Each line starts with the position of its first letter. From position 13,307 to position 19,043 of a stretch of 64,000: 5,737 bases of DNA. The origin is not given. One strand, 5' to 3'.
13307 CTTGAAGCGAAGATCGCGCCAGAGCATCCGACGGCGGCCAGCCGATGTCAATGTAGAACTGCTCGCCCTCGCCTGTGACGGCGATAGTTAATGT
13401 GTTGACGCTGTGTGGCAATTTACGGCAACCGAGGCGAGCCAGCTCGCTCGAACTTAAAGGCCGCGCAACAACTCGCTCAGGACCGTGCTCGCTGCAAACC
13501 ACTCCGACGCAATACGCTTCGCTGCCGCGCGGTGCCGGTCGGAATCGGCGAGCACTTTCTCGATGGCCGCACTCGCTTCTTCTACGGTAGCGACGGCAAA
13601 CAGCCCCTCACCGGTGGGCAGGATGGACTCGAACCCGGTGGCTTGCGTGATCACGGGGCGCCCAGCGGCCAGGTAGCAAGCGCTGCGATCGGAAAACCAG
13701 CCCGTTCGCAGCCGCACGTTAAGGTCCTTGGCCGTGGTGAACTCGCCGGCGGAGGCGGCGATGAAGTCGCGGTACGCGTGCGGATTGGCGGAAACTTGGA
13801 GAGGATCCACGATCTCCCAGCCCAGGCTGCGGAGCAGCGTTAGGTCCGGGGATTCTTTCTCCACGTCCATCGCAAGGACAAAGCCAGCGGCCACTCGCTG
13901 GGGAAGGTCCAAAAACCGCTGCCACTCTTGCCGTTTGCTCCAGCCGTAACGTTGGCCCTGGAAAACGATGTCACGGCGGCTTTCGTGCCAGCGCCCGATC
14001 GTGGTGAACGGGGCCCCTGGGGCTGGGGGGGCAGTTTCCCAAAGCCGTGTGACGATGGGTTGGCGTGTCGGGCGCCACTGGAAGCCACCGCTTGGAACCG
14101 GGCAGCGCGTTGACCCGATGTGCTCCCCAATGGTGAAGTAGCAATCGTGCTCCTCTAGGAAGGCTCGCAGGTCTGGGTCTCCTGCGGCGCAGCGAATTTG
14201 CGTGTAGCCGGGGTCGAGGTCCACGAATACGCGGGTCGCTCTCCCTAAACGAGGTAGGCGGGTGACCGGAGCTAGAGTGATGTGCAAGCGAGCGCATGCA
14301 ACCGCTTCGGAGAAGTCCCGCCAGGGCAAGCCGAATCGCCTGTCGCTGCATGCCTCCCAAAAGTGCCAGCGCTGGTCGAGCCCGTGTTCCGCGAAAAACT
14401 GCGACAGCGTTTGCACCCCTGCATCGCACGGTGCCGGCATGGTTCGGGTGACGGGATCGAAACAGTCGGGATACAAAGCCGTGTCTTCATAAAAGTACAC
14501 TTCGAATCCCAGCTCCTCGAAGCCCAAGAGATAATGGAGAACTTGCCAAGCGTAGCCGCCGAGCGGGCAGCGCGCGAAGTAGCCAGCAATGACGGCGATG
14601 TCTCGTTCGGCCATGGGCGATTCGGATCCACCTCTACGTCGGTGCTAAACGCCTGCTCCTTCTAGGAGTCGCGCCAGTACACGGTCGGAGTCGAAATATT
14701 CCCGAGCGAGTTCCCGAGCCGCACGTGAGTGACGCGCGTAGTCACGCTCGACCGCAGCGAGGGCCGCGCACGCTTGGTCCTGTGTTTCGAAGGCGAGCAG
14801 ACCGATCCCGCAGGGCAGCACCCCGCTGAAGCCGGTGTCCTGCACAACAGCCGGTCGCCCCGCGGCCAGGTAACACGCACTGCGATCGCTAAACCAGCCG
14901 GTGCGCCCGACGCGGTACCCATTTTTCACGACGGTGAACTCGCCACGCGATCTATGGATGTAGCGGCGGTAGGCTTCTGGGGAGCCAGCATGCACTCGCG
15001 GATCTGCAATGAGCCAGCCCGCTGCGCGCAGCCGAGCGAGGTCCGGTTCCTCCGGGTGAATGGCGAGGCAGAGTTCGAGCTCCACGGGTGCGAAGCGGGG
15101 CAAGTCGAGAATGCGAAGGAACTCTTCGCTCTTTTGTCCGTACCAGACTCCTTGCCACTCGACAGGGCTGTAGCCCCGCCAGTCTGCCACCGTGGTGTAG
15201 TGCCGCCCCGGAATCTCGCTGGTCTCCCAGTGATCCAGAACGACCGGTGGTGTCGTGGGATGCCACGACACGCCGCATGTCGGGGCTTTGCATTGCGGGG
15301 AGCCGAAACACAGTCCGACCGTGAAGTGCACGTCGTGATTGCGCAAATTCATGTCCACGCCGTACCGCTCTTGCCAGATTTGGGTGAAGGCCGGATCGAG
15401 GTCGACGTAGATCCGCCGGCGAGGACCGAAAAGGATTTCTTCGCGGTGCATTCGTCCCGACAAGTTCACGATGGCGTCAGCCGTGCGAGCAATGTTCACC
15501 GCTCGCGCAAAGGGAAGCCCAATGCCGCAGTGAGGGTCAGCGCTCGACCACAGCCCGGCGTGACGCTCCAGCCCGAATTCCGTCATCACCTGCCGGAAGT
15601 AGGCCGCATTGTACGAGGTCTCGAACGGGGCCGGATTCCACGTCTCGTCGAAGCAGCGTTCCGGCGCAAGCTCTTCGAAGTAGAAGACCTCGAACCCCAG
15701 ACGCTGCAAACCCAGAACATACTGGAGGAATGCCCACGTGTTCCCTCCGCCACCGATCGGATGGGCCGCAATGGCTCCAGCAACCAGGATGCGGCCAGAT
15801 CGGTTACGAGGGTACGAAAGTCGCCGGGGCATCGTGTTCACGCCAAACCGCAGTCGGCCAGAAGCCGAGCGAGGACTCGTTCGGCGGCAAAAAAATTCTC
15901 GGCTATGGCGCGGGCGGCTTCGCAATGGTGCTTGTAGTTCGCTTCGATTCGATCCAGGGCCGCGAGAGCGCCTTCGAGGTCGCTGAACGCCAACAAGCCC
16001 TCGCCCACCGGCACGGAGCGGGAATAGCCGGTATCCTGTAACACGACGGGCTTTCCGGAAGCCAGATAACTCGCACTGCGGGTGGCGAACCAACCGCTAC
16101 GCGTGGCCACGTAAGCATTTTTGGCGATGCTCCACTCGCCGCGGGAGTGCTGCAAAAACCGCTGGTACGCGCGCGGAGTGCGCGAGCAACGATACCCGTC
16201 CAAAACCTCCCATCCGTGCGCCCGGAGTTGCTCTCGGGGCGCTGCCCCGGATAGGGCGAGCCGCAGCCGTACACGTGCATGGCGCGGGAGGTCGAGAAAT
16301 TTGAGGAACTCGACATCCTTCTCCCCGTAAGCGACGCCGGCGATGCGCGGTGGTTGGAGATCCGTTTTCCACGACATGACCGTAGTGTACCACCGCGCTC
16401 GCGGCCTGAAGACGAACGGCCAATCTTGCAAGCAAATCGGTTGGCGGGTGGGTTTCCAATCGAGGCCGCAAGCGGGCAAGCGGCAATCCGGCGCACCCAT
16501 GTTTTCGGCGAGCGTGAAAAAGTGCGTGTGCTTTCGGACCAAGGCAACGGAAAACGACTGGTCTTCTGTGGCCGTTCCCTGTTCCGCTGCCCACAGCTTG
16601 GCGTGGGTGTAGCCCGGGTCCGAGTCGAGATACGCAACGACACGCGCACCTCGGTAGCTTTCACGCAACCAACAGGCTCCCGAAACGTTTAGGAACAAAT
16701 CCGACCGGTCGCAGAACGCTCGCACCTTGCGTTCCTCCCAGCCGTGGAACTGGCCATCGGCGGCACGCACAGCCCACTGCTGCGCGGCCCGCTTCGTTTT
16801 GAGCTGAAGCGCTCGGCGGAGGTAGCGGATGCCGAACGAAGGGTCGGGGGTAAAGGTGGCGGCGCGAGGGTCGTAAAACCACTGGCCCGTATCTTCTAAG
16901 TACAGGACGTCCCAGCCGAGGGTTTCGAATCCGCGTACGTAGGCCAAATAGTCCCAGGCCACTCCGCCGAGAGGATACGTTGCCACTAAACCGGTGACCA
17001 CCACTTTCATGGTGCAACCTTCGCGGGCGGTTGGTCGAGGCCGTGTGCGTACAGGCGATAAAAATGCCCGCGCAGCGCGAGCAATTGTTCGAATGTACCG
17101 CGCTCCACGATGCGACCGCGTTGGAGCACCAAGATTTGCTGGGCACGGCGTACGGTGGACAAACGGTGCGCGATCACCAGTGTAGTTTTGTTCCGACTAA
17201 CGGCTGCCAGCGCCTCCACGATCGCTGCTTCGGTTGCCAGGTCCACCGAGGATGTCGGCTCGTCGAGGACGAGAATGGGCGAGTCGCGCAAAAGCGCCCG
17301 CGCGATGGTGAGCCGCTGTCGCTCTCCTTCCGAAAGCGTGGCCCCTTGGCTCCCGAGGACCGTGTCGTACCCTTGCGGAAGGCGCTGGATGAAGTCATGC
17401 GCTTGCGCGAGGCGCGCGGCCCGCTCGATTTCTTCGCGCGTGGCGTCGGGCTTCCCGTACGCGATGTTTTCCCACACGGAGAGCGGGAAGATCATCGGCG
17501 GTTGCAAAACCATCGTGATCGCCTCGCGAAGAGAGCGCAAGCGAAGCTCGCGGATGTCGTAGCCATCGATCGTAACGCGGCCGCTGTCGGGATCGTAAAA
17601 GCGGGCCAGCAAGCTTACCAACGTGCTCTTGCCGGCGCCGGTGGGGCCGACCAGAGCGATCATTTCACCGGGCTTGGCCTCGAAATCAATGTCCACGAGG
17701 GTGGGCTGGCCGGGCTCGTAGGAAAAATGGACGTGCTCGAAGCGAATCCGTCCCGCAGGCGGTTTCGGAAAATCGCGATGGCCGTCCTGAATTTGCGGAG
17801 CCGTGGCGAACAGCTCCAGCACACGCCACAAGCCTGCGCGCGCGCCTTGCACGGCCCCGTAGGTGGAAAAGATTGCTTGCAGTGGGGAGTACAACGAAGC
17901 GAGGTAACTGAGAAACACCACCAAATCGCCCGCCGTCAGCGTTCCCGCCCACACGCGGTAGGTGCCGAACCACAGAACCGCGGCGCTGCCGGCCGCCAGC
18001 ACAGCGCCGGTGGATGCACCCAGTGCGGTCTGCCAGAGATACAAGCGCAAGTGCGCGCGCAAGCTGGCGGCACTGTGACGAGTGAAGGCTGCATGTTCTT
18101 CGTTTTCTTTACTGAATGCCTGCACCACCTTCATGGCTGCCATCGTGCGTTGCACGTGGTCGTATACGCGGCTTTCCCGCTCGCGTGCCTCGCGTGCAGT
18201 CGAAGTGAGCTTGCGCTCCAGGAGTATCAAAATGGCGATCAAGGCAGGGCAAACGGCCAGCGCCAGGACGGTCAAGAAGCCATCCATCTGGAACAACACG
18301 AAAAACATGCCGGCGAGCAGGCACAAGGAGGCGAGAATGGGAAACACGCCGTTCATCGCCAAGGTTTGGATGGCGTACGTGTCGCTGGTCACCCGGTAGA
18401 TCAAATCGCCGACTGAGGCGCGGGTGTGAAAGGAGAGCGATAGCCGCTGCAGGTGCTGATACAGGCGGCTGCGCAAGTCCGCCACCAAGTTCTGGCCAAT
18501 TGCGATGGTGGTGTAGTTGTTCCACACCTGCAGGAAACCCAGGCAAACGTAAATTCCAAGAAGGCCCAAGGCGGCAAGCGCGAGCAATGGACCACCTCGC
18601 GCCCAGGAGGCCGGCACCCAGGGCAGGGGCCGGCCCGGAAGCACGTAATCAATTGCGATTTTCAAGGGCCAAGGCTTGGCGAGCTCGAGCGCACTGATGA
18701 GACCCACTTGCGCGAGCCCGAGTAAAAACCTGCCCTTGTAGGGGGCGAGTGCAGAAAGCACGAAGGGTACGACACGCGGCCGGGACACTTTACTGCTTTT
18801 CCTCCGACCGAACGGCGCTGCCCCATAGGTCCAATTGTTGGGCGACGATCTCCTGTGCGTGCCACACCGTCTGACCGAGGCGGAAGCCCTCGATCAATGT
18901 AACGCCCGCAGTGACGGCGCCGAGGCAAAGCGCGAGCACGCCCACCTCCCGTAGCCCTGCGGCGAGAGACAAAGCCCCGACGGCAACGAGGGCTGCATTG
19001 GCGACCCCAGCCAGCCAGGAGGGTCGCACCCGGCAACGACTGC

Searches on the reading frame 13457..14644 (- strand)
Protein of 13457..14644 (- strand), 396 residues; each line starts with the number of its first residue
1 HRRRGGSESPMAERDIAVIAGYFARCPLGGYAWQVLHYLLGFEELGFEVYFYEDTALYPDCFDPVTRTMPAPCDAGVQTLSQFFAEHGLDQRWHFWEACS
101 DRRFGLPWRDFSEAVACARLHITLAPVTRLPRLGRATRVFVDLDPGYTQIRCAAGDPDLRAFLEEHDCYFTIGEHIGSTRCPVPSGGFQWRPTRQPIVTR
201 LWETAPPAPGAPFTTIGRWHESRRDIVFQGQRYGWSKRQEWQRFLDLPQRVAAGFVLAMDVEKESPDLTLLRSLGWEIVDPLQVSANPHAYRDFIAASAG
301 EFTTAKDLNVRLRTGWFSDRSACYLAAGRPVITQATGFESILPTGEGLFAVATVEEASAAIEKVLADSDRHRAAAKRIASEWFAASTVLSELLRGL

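Call 41: search_protein_families(library=pfam, proteins=[window:13457-14644:-], max_evalue=0.001)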
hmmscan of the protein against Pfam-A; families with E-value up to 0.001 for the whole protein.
window:13457-14644:- (396 aa): 1 family
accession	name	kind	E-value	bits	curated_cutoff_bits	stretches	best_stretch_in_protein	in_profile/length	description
PF13524.12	Glyco_trans_1_2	-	0.0005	20.5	25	0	289-378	38-125/144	Glycosyl transferase-like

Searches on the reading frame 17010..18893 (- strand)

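Call 41: search_protein_families(library=pfam, proteins=[window:17010-18893:-], max_evalue=0.001)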
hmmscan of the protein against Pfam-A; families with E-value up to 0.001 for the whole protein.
window:17010-18893:- (628 aa): 5 families
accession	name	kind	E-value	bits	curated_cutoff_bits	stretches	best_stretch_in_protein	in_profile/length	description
PF00664.28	ABC_membrane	-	4.9e-42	144.9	28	1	68-337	13-273/274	ABC transporter transmembrane region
PF00005.33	ABC_tran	-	7.5e-34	117.7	25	1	401-548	3-137/137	ABC transporter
PF13304.12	AAA_21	-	3.5e-08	34.3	27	1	520-574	238-295/304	AAA domain, putative AbiEii toxin, Type IV TA system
PF02463.25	SMC_N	-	6.2e-05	23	40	0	519-589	136-210/220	RecF/RecN/SMC N terminal domain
PF13401.12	AAA_22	-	0.00065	20.5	27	0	410-446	6-45/130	AAA domain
